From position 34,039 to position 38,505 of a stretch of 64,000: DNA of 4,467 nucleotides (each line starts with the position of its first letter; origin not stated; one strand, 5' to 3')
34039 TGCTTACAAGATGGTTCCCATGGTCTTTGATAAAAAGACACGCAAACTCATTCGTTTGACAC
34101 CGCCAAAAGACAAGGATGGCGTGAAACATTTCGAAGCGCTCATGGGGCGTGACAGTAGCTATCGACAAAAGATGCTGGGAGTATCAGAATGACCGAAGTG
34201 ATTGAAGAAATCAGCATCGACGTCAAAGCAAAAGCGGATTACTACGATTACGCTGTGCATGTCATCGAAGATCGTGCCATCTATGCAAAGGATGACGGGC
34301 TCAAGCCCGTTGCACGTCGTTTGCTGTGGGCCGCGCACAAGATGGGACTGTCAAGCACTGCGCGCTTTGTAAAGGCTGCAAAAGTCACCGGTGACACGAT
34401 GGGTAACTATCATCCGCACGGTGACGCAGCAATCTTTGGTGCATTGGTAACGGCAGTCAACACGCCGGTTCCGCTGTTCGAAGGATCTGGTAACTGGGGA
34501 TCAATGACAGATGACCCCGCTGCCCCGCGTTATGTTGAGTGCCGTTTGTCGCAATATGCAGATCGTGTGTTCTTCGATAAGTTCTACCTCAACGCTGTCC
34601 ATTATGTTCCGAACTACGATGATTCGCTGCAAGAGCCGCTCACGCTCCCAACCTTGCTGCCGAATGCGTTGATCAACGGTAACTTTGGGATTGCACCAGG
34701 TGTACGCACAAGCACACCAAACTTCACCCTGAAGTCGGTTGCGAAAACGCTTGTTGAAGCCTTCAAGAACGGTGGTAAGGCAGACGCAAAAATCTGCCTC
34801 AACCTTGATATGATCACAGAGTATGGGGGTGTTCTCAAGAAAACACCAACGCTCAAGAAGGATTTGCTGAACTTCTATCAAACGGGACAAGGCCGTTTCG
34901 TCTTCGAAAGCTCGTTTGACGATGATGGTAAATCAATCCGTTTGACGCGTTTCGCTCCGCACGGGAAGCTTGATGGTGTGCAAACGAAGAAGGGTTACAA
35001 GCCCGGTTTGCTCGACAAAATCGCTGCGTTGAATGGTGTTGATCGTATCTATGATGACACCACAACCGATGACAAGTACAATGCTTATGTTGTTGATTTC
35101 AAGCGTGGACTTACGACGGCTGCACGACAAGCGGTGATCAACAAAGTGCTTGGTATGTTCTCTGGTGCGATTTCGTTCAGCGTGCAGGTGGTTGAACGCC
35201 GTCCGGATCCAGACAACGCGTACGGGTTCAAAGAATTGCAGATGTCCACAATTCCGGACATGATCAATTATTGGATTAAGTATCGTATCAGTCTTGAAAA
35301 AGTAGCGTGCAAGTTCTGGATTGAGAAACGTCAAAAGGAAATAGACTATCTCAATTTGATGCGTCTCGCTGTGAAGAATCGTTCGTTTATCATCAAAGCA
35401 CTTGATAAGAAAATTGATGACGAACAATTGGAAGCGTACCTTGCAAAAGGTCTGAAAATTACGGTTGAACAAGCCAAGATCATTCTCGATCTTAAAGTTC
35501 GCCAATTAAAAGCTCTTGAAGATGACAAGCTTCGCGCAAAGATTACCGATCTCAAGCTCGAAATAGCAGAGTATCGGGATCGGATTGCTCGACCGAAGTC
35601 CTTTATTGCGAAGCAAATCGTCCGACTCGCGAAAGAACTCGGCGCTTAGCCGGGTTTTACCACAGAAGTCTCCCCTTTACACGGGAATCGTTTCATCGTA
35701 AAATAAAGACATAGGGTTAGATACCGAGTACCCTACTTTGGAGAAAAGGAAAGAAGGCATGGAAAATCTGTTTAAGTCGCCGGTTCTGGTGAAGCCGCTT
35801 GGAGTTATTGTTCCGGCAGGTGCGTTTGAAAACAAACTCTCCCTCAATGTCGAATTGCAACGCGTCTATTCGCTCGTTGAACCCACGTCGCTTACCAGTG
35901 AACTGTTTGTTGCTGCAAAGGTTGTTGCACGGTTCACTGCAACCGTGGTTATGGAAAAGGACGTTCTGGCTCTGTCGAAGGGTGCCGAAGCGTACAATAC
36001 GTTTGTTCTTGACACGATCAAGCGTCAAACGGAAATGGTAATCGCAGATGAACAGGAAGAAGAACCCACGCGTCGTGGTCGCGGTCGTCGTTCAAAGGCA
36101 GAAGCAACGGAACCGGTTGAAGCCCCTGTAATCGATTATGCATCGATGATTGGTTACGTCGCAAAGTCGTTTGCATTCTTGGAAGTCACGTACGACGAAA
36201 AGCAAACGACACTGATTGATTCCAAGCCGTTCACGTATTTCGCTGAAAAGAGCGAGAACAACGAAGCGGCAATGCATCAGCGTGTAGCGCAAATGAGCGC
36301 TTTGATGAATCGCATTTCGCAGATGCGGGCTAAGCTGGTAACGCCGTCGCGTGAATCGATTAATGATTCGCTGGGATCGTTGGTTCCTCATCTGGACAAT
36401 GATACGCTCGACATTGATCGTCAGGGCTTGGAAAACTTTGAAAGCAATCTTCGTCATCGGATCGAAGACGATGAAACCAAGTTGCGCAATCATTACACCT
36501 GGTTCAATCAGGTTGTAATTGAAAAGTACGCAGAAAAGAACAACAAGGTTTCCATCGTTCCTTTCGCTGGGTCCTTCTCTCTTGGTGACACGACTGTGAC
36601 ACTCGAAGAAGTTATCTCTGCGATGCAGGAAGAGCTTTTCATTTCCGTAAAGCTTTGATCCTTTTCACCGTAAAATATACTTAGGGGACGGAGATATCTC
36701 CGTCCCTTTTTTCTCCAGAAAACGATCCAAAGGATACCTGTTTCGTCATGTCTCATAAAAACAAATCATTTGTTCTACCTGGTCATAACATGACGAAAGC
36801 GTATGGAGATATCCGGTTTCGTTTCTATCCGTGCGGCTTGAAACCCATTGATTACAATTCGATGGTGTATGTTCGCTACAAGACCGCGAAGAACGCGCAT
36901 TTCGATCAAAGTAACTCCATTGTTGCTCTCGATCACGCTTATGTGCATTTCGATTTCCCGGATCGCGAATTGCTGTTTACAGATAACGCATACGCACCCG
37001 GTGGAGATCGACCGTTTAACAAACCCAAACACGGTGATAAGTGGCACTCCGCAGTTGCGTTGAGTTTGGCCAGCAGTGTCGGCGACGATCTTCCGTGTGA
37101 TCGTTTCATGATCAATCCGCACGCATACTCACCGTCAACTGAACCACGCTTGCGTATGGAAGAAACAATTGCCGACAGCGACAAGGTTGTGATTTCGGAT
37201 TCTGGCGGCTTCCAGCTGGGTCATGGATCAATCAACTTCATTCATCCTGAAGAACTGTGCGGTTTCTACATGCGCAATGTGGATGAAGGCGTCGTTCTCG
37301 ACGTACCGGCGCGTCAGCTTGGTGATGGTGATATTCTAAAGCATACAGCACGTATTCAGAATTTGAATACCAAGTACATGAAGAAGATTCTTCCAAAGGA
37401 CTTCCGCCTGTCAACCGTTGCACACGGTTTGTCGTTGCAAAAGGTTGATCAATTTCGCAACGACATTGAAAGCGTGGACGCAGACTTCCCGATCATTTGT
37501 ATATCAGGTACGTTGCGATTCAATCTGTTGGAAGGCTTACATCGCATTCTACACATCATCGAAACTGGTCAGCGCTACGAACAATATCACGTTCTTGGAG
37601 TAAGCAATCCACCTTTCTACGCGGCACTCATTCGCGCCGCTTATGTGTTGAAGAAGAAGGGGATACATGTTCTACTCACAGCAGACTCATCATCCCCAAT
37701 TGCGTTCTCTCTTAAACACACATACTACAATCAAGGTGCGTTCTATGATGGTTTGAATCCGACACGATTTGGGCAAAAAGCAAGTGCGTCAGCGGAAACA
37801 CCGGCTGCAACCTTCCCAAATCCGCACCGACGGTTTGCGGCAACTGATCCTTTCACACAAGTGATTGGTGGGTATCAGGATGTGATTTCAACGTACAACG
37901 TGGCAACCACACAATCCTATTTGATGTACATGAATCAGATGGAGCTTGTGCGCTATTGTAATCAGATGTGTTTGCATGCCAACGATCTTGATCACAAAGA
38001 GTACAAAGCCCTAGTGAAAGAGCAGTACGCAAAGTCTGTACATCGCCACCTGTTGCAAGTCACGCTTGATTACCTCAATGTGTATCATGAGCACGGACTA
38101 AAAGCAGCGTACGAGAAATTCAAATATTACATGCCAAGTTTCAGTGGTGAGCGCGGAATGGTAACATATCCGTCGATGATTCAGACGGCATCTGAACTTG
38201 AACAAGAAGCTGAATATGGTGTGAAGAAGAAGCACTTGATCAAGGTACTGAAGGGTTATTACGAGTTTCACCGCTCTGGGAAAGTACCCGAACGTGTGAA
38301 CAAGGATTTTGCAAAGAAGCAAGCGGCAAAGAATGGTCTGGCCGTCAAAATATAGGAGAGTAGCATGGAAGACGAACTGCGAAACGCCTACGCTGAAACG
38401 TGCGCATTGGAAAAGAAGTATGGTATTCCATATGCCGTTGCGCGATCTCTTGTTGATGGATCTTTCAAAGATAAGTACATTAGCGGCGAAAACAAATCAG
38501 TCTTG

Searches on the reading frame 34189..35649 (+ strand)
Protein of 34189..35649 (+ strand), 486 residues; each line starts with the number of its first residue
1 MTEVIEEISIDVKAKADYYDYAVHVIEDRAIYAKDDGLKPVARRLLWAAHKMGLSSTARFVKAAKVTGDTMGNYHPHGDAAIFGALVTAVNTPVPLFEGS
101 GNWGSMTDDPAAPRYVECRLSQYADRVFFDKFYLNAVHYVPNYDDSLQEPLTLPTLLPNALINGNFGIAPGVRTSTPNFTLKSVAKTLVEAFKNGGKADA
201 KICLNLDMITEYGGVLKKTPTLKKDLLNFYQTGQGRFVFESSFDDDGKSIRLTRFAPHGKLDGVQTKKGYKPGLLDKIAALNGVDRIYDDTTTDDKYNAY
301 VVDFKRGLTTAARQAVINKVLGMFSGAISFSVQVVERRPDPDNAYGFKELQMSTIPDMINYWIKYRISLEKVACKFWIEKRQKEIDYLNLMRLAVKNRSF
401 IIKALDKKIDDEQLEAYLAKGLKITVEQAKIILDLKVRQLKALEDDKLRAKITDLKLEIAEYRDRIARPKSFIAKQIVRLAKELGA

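Call 11: search_protein_families(library=pfam, proteins=[window:34189-35649:+], max_evalue=0.001)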
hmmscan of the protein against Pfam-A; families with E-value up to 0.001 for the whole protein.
window:34189-35649:+ (486 aa): 1 family
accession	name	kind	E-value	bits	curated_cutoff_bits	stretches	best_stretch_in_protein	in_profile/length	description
PF00521.26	DNA_topoisoIV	-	1.4e-66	225.6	31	1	29-471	1-422/432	DNA gyrase/topoisomerase IV, subunit A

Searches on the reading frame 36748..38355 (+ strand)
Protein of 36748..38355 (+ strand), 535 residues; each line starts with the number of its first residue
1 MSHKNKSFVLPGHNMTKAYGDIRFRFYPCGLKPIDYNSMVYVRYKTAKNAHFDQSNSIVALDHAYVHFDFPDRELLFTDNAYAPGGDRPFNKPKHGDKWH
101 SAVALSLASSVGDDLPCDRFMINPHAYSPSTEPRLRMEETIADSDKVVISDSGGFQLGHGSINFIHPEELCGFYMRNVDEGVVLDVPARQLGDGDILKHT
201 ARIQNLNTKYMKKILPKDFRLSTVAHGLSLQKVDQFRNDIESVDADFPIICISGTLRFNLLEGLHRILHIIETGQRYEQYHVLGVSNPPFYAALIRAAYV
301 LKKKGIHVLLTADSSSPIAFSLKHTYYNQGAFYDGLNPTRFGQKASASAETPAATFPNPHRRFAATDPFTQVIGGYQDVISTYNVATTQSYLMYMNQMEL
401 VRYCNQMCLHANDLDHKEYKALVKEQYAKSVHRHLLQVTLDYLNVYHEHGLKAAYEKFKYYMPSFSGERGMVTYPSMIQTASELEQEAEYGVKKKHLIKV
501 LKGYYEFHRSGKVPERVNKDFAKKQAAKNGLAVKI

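Call 8: search_protein_families(library=phrogs, proteins=[window:36748-38355:+], max_evalue=0.01)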
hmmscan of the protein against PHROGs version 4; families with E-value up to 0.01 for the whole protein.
window:36748-38355:+ (535 aa): 0 families

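Call 9: search_protein_families(library=ncbifam, proteins=[window:36748-38355:+], max_evalue=1)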
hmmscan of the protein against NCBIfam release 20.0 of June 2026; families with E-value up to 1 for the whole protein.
window:36748-38355:+ (535 aa): 1 family
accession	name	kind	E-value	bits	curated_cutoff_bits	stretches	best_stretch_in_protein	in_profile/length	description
TIGR00432.2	arcsn_tRNA_tgt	equivalog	0.017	13.5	350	1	141-190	77-127/441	tRNA guanosine(15) transglycosylase TgtA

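Call 10: search_protein_families(library=padloc, proteins=[window:36748-38355:+], max_evalue=1)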
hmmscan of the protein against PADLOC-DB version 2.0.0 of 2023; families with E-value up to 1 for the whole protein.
window:36748-38355:+ (535 aa): 0 families

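Call 11: search_protein_families(library=pfam, proteins=[window:36748-38355:+], max_evalue=0.001)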
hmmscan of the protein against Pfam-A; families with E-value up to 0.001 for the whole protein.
window:36748-38355:+ (535 aa): 0 families

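Call 24: search_solved_structures(query=window:36748-38355:+, max_evalue=1)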
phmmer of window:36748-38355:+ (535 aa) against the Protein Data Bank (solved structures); distinct sequences matched with E-value up to 1: 0.

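Call 46: search_dna_similar(query=window:36748-38355:+, collection=phages, mode=protein, max_rows=25, max_evalue=0.001)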
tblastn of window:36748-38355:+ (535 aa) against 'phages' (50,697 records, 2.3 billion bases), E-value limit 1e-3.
Records with a match: 20; places in all: 20; records where one place covers at least 80% of the query: 17.
Best place of each record, by identity: <60% 20.
By first word of the organism name: Pseudomonas 9; Xanthomonas 4; Vibrio 2; Achromobacter 2; Erwinia 1; Phage 1; Burkholderia 1.
By host as written in the record: Pseudomonas putida KT2440 and Paw85 9; Xanthomonas hortorum pv. vitians CFBP8640 3; Vibrio coralliilyticus RE98 2; Achromobacter animicus 2; Erwinia sp. YA1 1; Xanthomonas sp. Q 1; - 1; Burkholderia 1.
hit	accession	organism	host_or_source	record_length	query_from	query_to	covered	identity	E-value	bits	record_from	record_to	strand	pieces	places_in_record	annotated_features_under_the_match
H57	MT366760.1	Vibrio phage vB_VcorM_GR7B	Vibrio coralliilyticus RE98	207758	1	534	100%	25.4%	1e-28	127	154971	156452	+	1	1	TGT domain-containing protein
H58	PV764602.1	Xanthomonas phage PhiXhv-15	Xanthomonas hortorum pv. vitians ...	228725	40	516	89%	26.7%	7e-29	127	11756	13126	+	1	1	hypothetical protein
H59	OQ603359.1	Erwinia phage Ep032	Erwinia sp. YA1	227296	40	489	84%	26.6%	1e-28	127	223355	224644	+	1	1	record has no annotation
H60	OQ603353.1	Xanthomonas phage Ep026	Xanthomonas sp. Q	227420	40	489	84%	26.6%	1e-28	127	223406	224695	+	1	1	record has no annotation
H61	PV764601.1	Xanthomonas phage PhiXhv-12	Xanthomonas hortorum pv. vitians ...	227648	40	489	84%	26.6%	1e-28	127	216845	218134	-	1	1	hypothetical protein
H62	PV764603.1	Xanthomonas phage PhiXhv-16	Xanthomonas hortorum pv. vitians ...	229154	40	489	84%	26.6%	1e-28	127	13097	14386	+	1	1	hypothetical protein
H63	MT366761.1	Vibrio phage vB_VcorM_GR11A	Vibrio coralliilyticus RE98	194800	24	481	86%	25.3%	4e-26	119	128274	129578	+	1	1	TGT domain-containing protein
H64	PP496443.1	Pseudomonas phage vB_PpuM-Lauda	Pseudomonas putida KT2440 and Paw85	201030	23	465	83%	24.8%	6e-26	119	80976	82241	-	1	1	hypothetical protein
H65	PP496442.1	Pseudomonas phage vB_PpuM-Voja-6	Pseudomonas putida KT2440 and Paw85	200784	23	465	83%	24.8%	6e-26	118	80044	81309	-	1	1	hypothetical protein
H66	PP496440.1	Pseudomonas phage vB_PpuM-KoPa-5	Pseudomonas putida KT2440 and Paw85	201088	23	465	83%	24.8%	6e-26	118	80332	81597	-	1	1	hypothetical protein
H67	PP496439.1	Pseudomonas phage vB_PpuM-Amme-1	Pseudomonas putida KT2440 and Paw85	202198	23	465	83%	24.8%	6e-26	118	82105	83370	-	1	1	hypothetical protein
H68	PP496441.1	Pseudomonas phage vB_PpuM-Pori-4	Pseudomonas putida KT2440 and Paw85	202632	23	465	83%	24.8%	6e-26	118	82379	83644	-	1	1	hypothetical protein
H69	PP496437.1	Pseudomonas phage vB_PpuM-Aura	Pseudomonas putida KT2440 and Paw85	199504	23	465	83%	24.8%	6e-26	118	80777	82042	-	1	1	hypothetical protein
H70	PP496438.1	Pseudomonas phage vB_PpuM-SKa-4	Pseudomonas putida KT2440 and Paw85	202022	23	465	83%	24.8%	6e-26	118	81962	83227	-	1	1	hypothetical protein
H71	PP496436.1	Pseudomonas phage vB_PpuM-Illi-2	Pseudomonas putida KT2440 and Paw85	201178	23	465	83%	24.8%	8e-26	118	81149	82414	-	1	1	hypothetical protein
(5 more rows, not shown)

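Call 66: get_annotated_region(hit=H57, flank=12000)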
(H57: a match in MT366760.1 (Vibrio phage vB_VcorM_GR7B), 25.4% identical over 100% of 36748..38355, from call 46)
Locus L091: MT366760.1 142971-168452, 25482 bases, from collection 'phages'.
description: Vibrio phage vB_VcorM_GR7B, complete genome.
organism: Vibrio phage vB_VcorM_GR7B (NCBI taxid 2711165)
taxonomy: Viruses; Duplodnaviria; Heunggongvirae; Uroviricota; Caudoviricetes
host: Vibrio coralliilyticus RE98; source: seawater from an oyster hatchery; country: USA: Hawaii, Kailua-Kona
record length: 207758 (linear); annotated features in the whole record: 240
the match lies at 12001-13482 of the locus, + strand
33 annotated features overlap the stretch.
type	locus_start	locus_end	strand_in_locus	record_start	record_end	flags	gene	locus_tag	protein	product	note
CDS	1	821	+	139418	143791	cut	-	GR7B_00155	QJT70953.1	hypothetical protein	-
CDS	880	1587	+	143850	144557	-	-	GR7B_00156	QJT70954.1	hypothetical protein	-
CDS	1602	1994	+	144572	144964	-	-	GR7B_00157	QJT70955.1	hypothetical protein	-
CDS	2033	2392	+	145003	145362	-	-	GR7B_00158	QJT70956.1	hypothetical protein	-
CDS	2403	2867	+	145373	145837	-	-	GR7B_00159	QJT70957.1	hypothetical protein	-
CDS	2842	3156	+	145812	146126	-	-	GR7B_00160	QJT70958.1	hypothetical protein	-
CDS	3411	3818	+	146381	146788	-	-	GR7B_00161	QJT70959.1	hypothetical protein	-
CDS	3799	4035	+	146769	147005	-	-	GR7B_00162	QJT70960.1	hypothetical protein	-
CDS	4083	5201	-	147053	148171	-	-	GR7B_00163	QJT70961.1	hypothetical protein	-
CDS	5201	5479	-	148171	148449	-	-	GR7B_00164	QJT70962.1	hypothetical protein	-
CDS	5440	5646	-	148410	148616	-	-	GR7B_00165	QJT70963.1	hypothetical protein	-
CDS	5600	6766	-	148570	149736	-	dnaG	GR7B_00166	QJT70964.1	DNA primase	-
CDS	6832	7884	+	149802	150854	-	-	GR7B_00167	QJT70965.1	hypothetical protein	-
CDS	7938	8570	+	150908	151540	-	-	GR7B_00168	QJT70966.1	hypothetical protein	-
CDS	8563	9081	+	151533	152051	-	-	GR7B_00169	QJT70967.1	hypothetical protein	-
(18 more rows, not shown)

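Call 80: search_protein_families(library=pfam, proteins=[L091:9038-9595:+], max_evalue=0.1)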
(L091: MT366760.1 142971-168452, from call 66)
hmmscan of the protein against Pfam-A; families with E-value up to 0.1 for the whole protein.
L091:9038-9595:+ (185 aa): 2 families
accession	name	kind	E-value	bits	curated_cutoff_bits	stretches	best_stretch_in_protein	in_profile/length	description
PF10686.14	YAcAr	-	5.3e-07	29.8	28.2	1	17-83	3-64/66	YspA, cpYpsA-related SLOG family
PF02481.21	DNA_processg_A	-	0.04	13.5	29.6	1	11-68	41-94/212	DNA recombination-mediator protein A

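Call 94: find_related_loci(query=window:36748-38355:+, collection=viral_contigs, flank=3000)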
Query window:36748-38355:+ (535 aa) in viral_contigs; peptide patterns used: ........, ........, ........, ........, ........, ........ (x = any residue, [..] = any of these).
1 stretches matched a pattern, but none encodes a relative of the query by tblastn (E <= 1e-3).

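Call 96: find_related_loci(query=A3, collection=viral_contigs, flank=10000)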
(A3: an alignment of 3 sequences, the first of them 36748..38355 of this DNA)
Query A3 (535 aa) in viral_contigs; peptide patterns used: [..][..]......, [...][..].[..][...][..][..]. (x = any residue, [..] = any of these).
200 stretches matched a pattern; 14 encode a relative of the query (tblastn E <= 1e-3); 14 distinct loci.
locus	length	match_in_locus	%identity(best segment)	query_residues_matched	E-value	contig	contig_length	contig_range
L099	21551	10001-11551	62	8-525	0e+0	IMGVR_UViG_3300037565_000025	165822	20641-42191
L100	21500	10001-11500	29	5-524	8e-46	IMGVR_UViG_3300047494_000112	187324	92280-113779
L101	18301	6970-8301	26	39-508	1e-30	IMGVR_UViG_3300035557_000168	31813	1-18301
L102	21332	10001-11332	26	39-508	1e-30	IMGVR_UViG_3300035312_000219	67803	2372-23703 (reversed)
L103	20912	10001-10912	27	139-441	2e-19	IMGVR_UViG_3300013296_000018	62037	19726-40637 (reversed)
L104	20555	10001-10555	32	148-325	2e-17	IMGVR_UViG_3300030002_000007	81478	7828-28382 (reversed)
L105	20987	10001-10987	24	148-489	9e-16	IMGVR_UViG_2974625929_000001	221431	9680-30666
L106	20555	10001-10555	30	121-305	3e-13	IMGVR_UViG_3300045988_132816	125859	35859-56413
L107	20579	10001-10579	28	148-331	1e-16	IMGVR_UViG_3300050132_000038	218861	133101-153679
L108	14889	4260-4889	25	149-351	2e-10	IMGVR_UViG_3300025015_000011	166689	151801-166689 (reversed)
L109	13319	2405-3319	21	145-437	3e-8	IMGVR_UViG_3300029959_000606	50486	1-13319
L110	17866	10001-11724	28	118-459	8e-8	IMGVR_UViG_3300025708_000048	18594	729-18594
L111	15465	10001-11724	27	118-459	4e-7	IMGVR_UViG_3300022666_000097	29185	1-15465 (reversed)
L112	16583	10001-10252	30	145-230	2e-4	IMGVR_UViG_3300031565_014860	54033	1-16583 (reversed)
